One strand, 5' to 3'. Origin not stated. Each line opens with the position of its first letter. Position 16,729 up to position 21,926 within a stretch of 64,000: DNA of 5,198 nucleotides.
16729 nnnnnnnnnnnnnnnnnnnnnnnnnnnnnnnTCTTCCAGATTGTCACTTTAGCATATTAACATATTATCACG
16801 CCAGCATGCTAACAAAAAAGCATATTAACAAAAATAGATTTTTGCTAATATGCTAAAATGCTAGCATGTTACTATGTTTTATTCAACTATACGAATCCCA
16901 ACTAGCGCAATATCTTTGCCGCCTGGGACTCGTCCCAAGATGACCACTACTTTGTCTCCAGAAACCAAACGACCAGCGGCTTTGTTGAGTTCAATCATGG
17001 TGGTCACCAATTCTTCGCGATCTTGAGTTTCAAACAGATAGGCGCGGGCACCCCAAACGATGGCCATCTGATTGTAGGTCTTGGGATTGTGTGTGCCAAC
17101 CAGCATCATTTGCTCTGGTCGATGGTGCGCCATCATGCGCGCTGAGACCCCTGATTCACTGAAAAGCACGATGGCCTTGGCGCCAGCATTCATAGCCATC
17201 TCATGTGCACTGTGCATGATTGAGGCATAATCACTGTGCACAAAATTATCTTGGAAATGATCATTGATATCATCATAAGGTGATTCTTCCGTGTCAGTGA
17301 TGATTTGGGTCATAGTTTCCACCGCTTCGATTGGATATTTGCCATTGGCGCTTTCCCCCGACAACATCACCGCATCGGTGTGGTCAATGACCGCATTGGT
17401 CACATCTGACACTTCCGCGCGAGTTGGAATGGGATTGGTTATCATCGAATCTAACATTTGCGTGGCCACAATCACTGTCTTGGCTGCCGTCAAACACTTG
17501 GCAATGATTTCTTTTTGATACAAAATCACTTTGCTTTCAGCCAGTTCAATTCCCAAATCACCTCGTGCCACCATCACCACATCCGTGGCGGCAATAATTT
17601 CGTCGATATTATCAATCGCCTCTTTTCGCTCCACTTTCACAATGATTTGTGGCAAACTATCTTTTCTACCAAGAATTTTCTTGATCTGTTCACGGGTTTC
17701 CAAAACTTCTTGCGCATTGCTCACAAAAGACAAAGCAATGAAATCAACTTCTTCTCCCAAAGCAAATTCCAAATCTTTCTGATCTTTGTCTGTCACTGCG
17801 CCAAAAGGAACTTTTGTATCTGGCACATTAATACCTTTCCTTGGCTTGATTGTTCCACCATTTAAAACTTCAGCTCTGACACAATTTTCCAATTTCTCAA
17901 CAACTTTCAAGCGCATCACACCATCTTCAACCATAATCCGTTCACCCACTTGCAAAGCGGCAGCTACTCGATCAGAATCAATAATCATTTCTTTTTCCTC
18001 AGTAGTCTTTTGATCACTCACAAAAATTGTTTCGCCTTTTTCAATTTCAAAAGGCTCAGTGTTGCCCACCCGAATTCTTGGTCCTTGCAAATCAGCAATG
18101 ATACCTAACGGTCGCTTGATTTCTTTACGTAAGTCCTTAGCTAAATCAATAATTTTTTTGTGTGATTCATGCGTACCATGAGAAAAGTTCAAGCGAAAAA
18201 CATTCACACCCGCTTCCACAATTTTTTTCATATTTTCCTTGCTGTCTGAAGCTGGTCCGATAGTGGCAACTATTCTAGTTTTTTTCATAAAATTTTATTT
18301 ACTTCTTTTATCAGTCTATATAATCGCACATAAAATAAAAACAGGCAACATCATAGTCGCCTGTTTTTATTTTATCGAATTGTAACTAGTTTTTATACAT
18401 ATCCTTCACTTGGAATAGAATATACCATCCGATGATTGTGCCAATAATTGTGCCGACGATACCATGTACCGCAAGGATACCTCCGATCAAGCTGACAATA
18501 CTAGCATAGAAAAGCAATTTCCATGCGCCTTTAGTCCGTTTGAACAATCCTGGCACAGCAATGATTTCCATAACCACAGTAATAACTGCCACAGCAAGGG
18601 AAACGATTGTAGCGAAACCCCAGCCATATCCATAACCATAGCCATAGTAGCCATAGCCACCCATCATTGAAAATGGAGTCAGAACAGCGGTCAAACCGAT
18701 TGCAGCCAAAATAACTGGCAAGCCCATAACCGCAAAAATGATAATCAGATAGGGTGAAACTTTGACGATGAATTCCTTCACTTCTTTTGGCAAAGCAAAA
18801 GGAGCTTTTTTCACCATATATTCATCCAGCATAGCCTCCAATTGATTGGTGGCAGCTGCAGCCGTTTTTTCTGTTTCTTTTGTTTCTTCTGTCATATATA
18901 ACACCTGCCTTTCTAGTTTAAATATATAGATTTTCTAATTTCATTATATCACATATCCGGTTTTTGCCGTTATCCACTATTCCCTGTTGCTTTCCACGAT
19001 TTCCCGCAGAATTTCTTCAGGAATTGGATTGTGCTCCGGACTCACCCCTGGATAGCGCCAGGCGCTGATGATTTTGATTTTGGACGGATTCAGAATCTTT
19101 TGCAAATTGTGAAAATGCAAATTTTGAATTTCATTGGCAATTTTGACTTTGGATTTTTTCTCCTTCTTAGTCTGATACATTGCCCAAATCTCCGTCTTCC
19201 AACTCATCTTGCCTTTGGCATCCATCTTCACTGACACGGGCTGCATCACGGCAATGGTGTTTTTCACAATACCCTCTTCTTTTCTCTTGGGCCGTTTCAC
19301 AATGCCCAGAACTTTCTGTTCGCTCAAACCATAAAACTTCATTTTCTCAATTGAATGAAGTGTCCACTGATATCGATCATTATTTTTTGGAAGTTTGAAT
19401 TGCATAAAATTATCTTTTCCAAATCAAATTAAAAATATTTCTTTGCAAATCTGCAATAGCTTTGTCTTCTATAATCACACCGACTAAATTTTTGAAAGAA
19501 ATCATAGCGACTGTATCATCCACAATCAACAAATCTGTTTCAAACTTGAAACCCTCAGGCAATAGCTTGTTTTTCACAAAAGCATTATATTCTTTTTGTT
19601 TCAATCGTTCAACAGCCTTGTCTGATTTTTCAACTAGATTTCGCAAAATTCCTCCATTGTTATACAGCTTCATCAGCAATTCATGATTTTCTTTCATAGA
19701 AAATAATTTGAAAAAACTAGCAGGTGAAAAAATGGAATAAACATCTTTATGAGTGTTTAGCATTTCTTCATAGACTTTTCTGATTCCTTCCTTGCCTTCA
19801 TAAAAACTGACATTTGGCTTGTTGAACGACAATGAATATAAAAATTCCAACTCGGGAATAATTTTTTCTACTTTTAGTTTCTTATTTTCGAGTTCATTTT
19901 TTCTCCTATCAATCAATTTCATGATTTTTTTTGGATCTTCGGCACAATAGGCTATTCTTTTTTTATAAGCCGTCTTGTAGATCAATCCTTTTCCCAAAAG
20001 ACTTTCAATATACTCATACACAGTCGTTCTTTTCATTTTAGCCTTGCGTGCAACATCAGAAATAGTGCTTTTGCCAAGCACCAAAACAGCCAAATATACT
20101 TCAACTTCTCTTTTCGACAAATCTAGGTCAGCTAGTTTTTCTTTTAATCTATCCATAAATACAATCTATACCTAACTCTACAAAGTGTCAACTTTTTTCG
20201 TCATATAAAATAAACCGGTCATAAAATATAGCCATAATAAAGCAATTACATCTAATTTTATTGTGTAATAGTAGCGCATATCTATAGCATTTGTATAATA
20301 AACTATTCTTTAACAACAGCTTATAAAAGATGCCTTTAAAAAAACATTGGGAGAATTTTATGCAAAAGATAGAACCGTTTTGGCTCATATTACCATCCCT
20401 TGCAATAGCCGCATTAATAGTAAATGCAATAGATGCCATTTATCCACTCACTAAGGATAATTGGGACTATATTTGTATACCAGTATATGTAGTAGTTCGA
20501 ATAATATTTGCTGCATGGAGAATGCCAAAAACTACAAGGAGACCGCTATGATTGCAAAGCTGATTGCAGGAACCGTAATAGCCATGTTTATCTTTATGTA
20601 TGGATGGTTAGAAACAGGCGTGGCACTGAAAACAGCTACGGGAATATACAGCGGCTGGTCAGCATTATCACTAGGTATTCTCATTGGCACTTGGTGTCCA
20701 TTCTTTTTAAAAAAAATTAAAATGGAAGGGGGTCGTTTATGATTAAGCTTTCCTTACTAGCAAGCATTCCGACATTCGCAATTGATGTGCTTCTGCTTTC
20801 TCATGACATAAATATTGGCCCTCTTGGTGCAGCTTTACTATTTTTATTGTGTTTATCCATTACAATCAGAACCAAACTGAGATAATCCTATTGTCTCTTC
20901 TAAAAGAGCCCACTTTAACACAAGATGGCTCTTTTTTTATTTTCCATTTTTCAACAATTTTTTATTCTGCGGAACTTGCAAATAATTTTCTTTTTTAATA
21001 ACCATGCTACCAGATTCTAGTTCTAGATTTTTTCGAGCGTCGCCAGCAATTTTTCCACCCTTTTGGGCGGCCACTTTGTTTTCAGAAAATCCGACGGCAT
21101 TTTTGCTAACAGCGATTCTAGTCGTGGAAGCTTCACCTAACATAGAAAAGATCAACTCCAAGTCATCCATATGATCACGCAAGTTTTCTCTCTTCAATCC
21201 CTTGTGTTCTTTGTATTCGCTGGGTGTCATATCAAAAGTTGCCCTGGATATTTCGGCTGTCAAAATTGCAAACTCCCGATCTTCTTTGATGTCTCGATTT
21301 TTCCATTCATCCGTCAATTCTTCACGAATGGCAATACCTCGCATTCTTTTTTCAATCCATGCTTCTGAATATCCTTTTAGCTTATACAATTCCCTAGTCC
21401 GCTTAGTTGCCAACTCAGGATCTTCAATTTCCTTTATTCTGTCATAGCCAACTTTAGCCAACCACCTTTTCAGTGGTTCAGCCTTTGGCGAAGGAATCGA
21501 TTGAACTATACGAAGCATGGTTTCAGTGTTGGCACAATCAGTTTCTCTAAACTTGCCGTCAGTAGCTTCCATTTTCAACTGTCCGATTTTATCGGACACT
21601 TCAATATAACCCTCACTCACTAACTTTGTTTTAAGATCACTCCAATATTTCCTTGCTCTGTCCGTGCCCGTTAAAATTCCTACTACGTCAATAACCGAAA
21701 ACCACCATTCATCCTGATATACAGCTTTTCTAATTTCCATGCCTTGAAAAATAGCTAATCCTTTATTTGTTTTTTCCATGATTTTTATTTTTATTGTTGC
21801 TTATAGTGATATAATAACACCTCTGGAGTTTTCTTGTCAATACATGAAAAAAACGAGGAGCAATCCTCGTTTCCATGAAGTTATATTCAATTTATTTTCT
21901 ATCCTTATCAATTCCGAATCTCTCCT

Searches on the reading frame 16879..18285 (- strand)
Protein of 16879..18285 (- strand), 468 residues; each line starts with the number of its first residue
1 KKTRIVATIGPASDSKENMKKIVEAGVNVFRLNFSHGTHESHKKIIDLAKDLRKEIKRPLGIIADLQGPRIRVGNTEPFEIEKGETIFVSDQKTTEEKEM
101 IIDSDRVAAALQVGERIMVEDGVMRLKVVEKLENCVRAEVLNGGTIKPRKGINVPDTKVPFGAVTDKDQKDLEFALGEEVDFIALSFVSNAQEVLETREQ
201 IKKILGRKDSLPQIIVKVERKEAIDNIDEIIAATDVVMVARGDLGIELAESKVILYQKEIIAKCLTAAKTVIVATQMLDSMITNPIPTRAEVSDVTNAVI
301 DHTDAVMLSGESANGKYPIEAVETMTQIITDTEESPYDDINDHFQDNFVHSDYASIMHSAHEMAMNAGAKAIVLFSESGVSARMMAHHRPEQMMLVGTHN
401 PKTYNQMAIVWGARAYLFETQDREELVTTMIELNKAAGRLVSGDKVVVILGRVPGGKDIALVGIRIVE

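Call 25: search_protein_families(library=pfam, proteins=[window:16879-18285:-], max_evalue=0.0001)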
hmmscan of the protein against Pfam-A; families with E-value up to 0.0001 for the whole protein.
window:16879-18285:- (468 aa): 2 families
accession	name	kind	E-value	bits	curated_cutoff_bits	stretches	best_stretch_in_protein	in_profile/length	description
PF00224.27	PK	-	6.1e-113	377.7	30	1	1-322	2-328/328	Pyruvate kinase, barrel domain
PF02887.21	PK_C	-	1.6e-22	80.2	28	1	355-455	2-103/114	Pyruvate kinase, alpha/beta domain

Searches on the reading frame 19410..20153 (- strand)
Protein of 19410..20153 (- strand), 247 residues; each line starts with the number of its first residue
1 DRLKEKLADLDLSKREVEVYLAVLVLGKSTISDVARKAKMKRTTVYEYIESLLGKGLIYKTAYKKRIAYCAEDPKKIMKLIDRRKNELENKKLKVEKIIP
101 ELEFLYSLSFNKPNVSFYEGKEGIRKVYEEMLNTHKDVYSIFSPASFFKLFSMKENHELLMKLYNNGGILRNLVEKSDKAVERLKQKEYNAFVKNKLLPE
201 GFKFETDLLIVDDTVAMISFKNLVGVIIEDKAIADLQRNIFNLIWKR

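Call 25: search_protein_families(library=pfam, proteins=[window:19410-20153:-], max_evalue=0.0001)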
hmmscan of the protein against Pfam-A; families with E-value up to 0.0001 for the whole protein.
window:19410-20153:- (247 aa): 1 family
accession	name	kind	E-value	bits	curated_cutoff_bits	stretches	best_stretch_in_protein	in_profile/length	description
PF01978.25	TrmB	-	4.1e-15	55.8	25.6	1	7-74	1-67/68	Sugar-specific transcriptional regulator TrmB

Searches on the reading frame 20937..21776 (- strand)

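Call 25: search_protein_families(library=pfam, proteins=[window:20937-21776:-], max_evalue=0.0001)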
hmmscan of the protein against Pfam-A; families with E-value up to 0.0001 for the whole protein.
window:20937-21776:- (279 aa): 1 family
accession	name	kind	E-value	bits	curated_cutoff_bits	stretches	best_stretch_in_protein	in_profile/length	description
PF02498.22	Bro-N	-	7.7e-10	39.7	25.6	1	15-108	2-92/96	BRO family, N-terminal domain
